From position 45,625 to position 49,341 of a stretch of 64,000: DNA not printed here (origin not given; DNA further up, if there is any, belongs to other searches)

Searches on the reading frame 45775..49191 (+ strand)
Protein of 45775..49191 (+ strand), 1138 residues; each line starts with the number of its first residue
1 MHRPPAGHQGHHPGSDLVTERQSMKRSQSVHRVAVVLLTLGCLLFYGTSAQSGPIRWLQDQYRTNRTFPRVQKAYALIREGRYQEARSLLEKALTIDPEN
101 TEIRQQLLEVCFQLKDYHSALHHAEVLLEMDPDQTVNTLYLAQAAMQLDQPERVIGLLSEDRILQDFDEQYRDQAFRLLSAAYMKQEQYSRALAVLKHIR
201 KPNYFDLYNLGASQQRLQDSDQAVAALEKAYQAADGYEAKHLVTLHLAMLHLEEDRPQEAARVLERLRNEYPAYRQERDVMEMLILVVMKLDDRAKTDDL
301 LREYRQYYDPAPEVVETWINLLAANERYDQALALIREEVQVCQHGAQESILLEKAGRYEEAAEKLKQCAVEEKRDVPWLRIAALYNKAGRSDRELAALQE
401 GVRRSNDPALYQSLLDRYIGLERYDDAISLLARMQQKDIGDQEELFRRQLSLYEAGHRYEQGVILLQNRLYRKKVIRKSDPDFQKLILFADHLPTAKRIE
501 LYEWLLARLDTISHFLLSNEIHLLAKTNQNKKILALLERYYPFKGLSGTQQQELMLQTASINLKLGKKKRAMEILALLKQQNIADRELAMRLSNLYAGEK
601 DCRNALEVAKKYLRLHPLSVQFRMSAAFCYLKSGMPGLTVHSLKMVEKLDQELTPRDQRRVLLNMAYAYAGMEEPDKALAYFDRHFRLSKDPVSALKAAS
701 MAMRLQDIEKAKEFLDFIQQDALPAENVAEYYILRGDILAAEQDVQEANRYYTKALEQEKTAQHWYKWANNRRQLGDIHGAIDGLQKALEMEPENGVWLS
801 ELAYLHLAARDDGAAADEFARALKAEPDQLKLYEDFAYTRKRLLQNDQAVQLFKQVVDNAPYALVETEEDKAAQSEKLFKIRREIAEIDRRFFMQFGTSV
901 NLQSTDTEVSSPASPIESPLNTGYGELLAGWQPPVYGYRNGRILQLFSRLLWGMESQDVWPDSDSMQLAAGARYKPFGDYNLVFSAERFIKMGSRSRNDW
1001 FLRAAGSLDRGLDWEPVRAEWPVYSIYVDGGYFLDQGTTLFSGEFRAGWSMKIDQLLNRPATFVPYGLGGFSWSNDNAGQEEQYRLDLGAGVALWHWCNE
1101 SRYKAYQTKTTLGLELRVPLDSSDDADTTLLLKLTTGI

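Call 69: search_protein_families(library=pfam, proteins=[window:45775-49191:+], max_evalue=0.0001)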
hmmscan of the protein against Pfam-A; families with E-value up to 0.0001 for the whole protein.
window:45775-49191:+ (1138 aa): 17 families
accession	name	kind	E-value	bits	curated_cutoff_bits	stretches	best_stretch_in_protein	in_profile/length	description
PF13283.12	NfrA_C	-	5.5e-28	98.1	25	1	964-1127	7-167/173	Bacteriophage N adsorption protein A C-term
PF14559.12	TPR_19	-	3.7e-26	91.7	25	1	77-120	1-44/68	Tetratricopeptide repeat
PF13428.12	TPR_14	-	2.2e-24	83.9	23.5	1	72-109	6-43/44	Tetratricopeptide repeat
PF07719.23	TPR_2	-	1.5e-21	75.1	27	1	73-100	7-34/34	Tetratricopeptide repeat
PF13181.12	TPR_8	-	5.2e-14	51.6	25.7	0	71-100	5-34/34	Tetratricopeptide repeat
PF13424.12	TPR_12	-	5.4e-13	49.4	30.1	1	72-131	8-75/77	Tetratricopeptide repeat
PF12895.13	ANAPC3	-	2.6e-11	44.1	27.2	0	73-124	29-79/82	Anaphase-promoting complex, cyclosome, subunit 3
PF13432.12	TPR_16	-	4.6e-11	43.4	32.7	0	766-828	1-63/65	Tetratricopeptide repeat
PF00515.34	TPR_1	-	1.6e-10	40.8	27.8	0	73-100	7-34/34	Tetratricopeptide repeat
PF23914.1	TPR_CcmH_CycH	-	3.8e-09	37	42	0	757-858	45-149/158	Cytochrome c-type biogenesis protein H TPR domain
PF13176.12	TPR_7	-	1.1e-08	34.9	27.9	0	74-100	6-34/36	Tetratricopeptide repeat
PF13174.12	TPR_6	-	6.1e-08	33.2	26.3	0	245-272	4-31/33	Tetratricopeptide repeat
PF25062.1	ARM_TT21_N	-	1.2e-07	32.2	40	1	596-811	4-217/222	Tetratricopeptide repeat protein 21 N-terminal ARM repeat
PF13371.12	TPR_9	-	3.5e-06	27.4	35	0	593-639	2-48/73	Tetratricopeptide repeat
PF14853.12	Fis1_TPR_C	-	1.1e-05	25.9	25.3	0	75-104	9-38/53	Fis1 C-terminal tetratricopeptide repeat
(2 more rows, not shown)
